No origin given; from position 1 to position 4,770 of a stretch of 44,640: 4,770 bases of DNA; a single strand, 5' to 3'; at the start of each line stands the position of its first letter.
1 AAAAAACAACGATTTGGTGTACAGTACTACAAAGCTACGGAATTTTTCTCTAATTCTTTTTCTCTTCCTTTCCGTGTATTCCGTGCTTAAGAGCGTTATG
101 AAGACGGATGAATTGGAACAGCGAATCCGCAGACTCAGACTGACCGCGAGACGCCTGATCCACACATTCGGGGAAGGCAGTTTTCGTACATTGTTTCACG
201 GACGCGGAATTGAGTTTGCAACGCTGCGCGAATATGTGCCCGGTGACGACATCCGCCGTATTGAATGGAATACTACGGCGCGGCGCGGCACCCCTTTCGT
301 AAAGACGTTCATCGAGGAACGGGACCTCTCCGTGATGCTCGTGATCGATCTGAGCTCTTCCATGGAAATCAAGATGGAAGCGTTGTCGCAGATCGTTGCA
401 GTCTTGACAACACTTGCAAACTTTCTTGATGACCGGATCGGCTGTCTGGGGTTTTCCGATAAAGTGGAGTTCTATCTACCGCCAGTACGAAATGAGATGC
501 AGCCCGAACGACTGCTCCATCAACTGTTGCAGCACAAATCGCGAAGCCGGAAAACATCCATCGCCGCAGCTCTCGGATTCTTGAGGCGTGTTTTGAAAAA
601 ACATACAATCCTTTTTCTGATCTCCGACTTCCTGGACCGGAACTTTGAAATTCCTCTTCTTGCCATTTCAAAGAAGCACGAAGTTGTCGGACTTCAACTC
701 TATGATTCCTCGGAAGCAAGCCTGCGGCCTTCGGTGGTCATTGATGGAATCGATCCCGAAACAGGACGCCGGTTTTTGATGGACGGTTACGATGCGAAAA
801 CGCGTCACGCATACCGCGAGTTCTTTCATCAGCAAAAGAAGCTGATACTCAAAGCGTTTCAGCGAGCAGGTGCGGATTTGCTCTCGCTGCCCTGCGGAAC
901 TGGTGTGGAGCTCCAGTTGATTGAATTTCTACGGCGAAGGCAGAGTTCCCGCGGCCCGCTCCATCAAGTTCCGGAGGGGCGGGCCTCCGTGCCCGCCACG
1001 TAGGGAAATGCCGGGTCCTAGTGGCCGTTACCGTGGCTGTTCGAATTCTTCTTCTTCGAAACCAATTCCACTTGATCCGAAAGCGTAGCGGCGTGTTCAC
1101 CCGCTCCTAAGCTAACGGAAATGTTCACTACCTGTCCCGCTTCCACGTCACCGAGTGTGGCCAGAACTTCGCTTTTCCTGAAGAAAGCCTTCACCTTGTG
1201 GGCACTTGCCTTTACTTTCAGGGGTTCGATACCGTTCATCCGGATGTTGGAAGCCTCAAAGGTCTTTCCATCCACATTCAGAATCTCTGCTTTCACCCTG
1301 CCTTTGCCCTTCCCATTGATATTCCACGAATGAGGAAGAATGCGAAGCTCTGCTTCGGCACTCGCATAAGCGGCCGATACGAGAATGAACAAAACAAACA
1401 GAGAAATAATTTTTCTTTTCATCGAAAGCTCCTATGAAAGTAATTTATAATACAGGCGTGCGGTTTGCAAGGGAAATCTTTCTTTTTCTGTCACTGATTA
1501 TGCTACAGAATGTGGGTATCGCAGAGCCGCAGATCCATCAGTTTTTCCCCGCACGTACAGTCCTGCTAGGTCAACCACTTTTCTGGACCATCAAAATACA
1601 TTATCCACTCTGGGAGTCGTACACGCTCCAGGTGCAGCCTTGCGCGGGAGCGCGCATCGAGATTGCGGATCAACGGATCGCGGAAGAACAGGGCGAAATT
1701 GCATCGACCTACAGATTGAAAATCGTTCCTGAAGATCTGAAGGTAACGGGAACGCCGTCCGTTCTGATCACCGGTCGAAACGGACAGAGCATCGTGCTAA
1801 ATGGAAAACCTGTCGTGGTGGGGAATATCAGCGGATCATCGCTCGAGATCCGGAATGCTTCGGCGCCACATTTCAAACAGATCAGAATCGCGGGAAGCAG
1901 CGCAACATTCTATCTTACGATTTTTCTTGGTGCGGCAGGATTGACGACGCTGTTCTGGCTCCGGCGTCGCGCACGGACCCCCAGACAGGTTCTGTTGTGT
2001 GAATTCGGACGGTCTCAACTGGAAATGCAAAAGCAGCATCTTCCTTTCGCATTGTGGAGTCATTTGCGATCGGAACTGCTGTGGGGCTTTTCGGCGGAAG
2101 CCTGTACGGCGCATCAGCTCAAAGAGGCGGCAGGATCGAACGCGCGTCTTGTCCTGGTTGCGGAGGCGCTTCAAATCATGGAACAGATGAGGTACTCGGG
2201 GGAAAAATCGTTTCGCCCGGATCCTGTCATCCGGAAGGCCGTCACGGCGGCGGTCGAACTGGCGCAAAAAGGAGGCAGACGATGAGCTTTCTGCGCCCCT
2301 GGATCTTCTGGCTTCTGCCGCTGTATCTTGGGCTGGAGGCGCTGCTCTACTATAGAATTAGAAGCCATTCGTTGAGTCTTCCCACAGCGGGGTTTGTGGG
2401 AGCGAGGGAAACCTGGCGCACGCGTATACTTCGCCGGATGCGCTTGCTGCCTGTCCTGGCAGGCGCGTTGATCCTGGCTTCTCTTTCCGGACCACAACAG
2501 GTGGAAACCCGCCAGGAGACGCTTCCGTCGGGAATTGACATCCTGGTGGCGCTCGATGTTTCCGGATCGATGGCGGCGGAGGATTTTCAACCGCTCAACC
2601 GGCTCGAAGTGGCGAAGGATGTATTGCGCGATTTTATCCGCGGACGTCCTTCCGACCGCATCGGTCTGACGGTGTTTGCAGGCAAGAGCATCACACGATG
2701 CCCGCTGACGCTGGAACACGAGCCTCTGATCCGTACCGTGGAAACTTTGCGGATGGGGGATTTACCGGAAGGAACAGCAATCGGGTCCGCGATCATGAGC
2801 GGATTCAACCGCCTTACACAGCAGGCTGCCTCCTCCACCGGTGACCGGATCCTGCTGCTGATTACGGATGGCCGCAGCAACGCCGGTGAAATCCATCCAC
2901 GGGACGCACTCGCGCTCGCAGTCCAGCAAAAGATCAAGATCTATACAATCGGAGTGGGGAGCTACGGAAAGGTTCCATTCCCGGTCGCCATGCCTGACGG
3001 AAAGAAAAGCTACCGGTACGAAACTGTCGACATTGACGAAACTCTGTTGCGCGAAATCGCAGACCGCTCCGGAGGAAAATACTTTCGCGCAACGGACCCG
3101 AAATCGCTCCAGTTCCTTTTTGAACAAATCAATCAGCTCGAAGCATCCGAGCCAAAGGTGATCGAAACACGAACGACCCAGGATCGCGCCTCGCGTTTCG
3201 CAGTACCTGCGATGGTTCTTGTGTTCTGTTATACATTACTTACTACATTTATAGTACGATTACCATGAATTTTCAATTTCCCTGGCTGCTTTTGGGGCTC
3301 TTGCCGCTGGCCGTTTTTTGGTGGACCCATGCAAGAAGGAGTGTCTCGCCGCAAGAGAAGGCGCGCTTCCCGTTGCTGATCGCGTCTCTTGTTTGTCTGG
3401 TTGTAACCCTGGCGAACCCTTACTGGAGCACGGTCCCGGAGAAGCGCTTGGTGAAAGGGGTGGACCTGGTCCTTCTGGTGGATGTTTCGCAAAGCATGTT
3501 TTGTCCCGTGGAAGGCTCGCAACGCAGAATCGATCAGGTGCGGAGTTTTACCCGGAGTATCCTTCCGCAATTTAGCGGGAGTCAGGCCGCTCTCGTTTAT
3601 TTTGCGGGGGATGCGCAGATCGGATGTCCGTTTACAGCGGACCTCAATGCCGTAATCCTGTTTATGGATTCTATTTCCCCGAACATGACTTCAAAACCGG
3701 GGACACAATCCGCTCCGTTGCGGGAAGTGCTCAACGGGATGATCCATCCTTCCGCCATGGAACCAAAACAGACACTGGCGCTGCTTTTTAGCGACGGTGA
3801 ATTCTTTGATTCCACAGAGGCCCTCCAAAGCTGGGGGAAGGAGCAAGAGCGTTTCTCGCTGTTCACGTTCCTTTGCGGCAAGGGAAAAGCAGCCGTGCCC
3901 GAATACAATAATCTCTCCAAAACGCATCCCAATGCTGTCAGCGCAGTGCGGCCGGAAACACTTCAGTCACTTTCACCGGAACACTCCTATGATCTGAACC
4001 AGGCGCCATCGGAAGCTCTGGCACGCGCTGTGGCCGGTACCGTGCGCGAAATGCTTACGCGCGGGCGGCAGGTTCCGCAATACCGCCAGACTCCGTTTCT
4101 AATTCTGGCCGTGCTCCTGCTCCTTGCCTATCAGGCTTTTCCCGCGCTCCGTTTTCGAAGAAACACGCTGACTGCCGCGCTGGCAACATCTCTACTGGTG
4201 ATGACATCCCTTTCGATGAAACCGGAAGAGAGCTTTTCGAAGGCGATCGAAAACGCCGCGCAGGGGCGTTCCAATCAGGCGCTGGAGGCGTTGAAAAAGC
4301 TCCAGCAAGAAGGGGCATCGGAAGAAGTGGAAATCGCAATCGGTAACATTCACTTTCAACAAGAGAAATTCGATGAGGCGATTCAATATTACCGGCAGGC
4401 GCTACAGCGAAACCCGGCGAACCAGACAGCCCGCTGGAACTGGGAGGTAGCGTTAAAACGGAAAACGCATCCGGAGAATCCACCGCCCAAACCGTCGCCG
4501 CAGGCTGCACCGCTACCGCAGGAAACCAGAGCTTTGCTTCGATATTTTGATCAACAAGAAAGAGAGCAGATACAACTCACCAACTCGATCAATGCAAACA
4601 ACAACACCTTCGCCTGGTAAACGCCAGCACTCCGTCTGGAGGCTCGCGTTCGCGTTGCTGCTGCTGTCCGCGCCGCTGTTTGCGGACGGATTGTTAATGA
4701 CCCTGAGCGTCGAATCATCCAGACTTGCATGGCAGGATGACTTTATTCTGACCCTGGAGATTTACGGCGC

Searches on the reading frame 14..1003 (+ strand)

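Call 38: search_protein_families(library=pfam, proteins=[window:14-1003:+], max_evalue=0.00001)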
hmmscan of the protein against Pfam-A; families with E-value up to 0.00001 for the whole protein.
window:14-1003:+ (329 aa): 2 families
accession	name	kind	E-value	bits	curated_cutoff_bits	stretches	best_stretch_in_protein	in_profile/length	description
PF01882.25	DUF58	-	1.9e-49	168.2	23.4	1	71-275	2-214/216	Protein of unknown function DUF58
PF13519.12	VWA_2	-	1.1e-11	45.8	27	1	107-206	1-106/107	von Willebrand factor type A domain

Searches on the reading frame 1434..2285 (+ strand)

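Call 38: search_protein_families(library=pfam, proteins=[window:1434-2285:+], max_evalue=0.00001)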
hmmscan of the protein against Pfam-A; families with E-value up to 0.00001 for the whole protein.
window:1434-2285:+ (283 aa): 0 families

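Call 71: search_protein_families(library=pfam, proteins=[window:1434-2285:+], max_evalue=0.1)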
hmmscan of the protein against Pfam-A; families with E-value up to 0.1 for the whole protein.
window:1434-2285:+ (283 aa): 1 family
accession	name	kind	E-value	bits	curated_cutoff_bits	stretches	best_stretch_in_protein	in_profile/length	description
PF19545.4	DUF6069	-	0.062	13.8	27.2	0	128-186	26-78/129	Family of unknown function (DUF6069)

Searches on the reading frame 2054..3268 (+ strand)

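Call 38: search_protein_families(library=pfam, proteins=[window:2054-3268:+], max_evalue=0.00001)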
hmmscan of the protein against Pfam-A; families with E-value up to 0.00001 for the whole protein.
window:2054-3268:+ (404 aa): 2 families
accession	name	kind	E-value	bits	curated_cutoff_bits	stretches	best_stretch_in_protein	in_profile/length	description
PF00092.34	VWA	-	1.1e-19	71.7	23.8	1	162-358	1-174/174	von Willebrand factor type A domain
PF13519.12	VWA_2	-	2.7e-14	54.1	27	1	164-273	2-106/107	von Willebrand factor type A domain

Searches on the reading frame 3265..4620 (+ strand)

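Call 38: search_protein_families(library=pfam, proteins=[window:3265-4620:+], max_evalue=0.00001)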
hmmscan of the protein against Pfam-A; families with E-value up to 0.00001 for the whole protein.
window:3265-4620:+ (451 aa): 9 families
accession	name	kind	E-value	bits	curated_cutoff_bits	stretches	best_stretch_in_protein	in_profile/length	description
PF13519.12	VWA_2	-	1.1e-10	42.5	27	1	68-178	1-106/107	von Willebrand factor type A domain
PF00515.34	TPR_1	-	2.9e-10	40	27.8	1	359-386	7-34/34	Tetratricopeptide repeat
PF07719.23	TPR_2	-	1.2e-08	34.9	27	1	358-386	6-34/34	Tetratricopeptide repeat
PF00092.34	VWA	-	2.6e-08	34.7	23.8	1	67-229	1-164/174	von Willebrand factor type A domain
PF13414.12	TPR_11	-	4.3e-07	30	26.8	1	360-392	1-33/42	TPR repeat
PF13181.12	TPR_8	-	1.9e-06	28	25.7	0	358-386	6-34/34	Tetratricopeptide repeat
PF13428.12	TPR_14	-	2.6e-06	28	23.5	0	358-390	6-38/44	Tetratricopeptide repeat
PF13432.12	TPR_16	-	6.5e-06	26.9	32.7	0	358-392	2-36/65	Tetratricopeptide repeat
PF14559.12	TPR_19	-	9e-06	26.4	25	0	364-391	2-29/68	Tetratricopeptide repeat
